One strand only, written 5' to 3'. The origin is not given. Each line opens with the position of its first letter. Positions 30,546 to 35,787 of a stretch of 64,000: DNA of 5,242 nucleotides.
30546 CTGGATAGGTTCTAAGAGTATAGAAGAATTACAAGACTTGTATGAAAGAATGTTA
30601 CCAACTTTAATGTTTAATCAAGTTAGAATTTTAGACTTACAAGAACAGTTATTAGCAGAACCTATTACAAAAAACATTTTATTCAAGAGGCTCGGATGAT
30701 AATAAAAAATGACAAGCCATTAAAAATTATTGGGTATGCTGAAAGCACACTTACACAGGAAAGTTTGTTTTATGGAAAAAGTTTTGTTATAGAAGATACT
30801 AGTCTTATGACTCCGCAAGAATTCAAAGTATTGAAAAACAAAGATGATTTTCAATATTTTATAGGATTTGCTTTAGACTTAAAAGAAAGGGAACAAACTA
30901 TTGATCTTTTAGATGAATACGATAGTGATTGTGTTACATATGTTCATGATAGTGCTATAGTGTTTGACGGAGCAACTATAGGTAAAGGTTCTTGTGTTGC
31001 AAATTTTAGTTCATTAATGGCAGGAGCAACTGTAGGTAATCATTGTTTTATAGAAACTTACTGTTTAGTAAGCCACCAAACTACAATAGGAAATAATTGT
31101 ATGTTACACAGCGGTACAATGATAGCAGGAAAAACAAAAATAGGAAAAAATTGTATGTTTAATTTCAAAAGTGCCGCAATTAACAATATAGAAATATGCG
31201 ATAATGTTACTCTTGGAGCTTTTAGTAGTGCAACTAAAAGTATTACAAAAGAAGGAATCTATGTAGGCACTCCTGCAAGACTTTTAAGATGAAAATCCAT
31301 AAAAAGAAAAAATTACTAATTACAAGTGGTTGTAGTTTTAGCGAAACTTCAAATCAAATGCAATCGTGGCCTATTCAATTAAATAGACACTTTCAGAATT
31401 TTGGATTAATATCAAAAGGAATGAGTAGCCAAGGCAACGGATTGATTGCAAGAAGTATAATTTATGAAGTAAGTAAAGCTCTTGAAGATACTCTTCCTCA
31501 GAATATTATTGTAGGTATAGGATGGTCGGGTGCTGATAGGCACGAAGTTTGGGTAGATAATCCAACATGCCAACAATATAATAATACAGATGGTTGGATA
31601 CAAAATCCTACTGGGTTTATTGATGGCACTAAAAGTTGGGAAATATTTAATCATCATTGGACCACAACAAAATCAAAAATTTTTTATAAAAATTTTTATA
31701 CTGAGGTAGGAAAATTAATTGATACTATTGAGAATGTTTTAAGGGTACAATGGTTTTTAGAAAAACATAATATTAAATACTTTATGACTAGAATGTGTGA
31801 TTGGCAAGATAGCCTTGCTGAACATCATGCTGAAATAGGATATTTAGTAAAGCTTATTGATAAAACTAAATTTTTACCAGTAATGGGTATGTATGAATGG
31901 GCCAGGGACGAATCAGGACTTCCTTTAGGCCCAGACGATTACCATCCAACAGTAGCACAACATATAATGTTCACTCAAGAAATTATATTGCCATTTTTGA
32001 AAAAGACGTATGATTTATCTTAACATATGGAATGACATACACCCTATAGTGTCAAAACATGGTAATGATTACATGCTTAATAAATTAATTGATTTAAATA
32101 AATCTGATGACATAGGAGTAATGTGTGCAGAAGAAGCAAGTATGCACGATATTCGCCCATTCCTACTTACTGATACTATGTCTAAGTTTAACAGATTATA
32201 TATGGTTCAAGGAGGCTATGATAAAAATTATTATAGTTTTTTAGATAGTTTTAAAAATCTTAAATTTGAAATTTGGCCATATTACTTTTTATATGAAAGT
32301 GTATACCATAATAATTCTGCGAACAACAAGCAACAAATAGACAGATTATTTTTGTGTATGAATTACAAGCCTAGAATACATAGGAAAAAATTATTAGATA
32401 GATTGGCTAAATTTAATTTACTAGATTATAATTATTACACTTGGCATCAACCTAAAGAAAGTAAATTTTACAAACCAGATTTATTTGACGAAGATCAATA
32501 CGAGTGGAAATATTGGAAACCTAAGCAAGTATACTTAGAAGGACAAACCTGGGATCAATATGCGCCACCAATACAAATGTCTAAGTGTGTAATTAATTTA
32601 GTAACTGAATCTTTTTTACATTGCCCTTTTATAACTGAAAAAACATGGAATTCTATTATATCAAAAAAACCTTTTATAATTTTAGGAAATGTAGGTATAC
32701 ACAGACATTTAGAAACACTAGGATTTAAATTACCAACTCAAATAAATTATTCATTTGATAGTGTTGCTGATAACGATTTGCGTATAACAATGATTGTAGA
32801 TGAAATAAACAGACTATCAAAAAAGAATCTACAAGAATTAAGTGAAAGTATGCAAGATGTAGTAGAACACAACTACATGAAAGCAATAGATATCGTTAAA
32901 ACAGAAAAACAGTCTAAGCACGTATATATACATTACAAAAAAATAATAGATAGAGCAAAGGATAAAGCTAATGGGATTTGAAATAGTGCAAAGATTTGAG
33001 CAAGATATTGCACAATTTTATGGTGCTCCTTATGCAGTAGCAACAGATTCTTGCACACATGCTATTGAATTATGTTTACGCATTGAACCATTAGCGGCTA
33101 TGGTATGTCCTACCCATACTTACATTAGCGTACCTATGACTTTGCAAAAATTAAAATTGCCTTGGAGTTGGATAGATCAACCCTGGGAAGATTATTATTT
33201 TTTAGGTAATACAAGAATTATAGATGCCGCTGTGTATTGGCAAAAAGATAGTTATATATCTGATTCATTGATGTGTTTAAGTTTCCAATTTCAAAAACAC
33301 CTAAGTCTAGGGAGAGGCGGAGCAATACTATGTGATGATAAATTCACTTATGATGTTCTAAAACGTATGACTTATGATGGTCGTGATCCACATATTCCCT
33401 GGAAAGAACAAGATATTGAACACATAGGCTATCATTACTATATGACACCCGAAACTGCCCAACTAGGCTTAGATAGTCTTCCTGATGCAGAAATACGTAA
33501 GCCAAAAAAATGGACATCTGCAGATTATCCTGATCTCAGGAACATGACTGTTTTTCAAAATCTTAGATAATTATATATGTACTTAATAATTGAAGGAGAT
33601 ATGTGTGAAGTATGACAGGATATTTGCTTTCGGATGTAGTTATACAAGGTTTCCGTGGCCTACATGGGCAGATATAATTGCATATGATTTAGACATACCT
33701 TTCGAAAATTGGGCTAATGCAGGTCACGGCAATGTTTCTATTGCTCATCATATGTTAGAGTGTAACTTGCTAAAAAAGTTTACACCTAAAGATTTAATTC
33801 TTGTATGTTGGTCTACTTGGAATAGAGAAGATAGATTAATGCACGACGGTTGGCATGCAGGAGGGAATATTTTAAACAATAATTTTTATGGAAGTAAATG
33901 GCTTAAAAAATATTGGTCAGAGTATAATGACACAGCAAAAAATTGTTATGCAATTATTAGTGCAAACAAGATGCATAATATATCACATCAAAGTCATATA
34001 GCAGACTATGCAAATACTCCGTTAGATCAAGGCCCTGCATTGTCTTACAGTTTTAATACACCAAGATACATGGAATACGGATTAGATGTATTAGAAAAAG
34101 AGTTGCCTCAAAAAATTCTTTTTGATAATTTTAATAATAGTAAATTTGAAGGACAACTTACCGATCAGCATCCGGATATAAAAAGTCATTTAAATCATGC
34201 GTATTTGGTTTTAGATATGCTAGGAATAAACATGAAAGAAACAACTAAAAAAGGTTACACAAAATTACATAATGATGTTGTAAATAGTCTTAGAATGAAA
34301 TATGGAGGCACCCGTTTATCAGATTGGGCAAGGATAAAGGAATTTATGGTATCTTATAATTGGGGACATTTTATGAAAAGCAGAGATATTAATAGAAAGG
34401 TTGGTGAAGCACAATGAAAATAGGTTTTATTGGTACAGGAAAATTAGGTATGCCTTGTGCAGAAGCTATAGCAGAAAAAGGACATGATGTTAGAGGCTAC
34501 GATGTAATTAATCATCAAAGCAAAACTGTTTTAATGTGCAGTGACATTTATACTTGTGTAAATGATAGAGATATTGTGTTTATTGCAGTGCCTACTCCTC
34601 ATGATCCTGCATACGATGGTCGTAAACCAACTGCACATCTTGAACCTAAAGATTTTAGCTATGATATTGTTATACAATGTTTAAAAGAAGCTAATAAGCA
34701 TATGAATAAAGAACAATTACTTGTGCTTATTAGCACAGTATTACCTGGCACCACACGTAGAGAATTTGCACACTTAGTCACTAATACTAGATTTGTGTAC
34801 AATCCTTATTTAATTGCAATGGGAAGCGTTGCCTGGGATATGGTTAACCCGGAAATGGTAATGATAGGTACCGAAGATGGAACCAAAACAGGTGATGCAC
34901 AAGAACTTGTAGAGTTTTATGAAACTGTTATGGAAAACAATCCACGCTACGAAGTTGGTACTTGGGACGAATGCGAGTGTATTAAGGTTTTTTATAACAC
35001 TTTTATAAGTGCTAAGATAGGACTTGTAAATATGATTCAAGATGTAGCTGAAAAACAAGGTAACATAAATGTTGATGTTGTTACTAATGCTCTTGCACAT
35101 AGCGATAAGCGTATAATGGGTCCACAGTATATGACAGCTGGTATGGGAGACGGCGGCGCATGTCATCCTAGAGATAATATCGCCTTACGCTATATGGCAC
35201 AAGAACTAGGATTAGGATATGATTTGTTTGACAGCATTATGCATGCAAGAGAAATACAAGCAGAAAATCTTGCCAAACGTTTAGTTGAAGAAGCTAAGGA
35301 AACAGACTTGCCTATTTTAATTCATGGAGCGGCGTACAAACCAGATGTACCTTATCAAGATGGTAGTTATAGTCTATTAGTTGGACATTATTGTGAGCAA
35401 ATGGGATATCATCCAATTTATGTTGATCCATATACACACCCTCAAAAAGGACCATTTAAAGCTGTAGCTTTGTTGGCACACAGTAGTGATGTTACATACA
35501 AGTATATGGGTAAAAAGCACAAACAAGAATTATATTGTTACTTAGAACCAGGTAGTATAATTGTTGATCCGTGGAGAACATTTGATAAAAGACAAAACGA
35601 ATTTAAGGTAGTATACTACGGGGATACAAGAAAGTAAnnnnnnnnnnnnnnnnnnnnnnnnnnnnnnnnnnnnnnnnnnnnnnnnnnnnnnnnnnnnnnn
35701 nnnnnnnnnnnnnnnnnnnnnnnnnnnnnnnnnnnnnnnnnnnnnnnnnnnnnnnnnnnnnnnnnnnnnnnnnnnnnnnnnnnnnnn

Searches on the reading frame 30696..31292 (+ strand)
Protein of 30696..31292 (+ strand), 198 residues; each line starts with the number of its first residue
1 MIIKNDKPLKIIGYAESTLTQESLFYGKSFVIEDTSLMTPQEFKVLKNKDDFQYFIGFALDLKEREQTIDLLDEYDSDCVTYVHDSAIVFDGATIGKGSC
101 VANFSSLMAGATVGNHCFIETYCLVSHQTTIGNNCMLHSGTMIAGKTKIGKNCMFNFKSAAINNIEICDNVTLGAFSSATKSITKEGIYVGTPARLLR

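Call 39: search_protein_families(library=pfam, proteins=[window:30696-31292:+], max_evalue=0.001)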
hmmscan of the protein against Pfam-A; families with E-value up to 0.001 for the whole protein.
window:30696-31292:+ (198 aa): 2 families
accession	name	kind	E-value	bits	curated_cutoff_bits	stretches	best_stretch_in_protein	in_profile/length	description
PF00132.30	Hexapep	-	4.2e-21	74.1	27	3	110-145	1-36/36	Bacterial transferase hexapeptide (six repeats)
PF25084.1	LbH_EIF2B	-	3.4e-08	33.9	54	2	123-194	16-85/105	EIF2B subunit epsilon LbH domain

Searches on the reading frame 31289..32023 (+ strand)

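Call 39: search_protein_families(library=pfam, proteins=[window:31289-32023:+], max_evalue=0.001)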
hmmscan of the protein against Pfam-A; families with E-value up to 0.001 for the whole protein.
window:31289-32023:+ (244 aa): 1 family
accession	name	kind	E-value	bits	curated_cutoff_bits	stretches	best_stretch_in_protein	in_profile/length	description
PF19547.4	DUF6071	-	6.1e-08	33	27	1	23-171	18-162/247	Family of unknown function (DUF6071)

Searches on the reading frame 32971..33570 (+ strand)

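Call 39: search_protein_families(library=pfam, proteins=[window:32971-33570:+], max_evalue=0.001)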
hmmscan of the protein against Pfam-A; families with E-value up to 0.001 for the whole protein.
window:32971-33570:+ (199 aa): 1 family
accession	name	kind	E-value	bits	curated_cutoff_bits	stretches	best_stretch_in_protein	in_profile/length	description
PF01041.23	DegT_DnrJ_EryC1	-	2e-16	60.6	19.8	2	6-60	26-83/360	DegT/DnrJ/EryC1/StrS aminotransferase family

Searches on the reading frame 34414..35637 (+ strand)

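Call 40: search_protein_families(library=pfam, proteins=[window:34414-35637:+], max_evalue=0.001)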
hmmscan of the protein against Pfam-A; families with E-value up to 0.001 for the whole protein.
window:34414-35637:+ (407 aa): 5 families
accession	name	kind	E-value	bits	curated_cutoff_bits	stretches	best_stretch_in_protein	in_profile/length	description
PF03721.20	UDPG_MGDP_dh_N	-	2.9e-18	66.5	27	1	37-159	62-181/187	UDP-glucose/GDP-mannose dehydrogenase family, NAD binding domain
PF00984.24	UDPG_MGDP_dh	-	8.8e-18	64.7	25.4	1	186-276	2-89/94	UDP-glucose/GDP-mannose dehydrogenase family, central domain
PF03446.21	NAD_binding_2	-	1.3e-07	32.2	21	1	2-63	1-67/161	NAD binding domain of 6-phosphogluconate dehydrogenase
PF03807.23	F420_oxidored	-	8e-05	23.6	21.6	1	2-63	1-71/94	NADP oxidoreductase coenzyme F420-dependent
PF03720.21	UDPG_MGDP_dh_C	-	0.0002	22.1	30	0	302-346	1-45/103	UDP-glucose/GDP-mannose dehydrogenase family, UDP binding domain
